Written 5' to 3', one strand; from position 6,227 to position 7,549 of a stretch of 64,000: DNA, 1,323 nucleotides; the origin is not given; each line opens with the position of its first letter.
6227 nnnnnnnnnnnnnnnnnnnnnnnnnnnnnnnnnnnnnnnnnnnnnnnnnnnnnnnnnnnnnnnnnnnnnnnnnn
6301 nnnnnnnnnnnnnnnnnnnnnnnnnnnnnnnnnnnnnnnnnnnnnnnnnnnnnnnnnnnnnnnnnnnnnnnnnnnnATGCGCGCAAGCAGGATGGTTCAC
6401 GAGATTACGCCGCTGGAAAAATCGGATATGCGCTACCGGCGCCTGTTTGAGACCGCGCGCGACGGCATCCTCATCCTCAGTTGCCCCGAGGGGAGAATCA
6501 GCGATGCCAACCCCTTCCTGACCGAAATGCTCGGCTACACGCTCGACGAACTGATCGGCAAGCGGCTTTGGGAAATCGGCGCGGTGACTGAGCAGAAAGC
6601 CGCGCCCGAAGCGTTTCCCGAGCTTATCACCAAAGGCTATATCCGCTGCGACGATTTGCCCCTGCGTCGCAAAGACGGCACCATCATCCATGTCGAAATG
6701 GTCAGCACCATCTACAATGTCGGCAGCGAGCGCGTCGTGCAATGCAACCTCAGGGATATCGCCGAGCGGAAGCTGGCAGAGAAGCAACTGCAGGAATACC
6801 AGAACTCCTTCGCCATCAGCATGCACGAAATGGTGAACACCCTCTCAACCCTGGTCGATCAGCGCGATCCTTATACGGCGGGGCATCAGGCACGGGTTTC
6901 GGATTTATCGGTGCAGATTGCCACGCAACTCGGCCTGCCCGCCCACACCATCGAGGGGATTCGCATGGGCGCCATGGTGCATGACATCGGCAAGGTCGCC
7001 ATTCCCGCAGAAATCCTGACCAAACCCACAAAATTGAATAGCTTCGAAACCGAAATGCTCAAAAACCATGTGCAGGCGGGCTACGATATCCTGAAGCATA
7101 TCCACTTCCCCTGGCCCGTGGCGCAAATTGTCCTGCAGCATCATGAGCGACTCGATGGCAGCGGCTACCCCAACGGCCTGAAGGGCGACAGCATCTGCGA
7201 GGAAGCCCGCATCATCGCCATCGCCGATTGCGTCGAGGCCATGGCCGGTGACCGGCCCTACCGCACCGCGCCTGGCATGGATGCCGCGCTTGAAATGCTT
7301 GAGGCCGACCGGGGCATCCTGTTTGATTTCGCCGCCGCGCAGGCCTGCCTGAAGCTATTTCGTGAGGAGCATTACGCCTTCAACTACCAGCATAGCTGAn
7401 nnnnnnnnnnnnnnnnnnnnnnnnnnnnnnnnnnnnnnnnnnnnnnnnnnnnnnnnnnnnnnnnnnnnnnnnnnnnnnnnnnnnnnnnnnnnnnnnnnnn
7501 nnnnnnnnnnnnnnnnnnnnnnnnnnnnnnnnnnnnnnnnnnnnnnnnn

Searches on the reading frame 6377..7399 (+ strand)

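Call 73: search_protein_families(library=pfam, proteins=[window:6377-7399:+], max_evalue=0.001)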
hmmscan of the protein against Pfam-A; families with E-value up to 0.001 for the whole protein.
window:6377-7399:+ (340 aa): 7 families
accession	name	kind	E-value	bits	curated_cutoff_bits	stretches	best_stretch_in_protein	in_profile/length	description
PF13487.12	HD_5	-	2.4e-39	135.3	27.2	1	155-317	2-167/170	HD domain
PF01966.28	HD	-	6.8e-20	71.9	22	1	168-289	2-116/116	HD domain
PF13426.13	PAS_9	-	8e-11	42.6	27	1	29-130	2-103/103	PAS domain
PF13188.13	PAS_8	-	2.6e-09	37.1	21.8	1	19-67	2-50/65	PAS domain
PF00989.32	PAS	-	7.5e-09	36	22.6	1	19-128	2-113/113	PAS fold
PF08447.18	PAS_3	-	0.00014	22.5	25.6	1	44-121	4-83/89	PAS fold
PF08668.18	HDOD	-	0.00097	19.1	22.9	0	168-257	96-195/196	HDOD domain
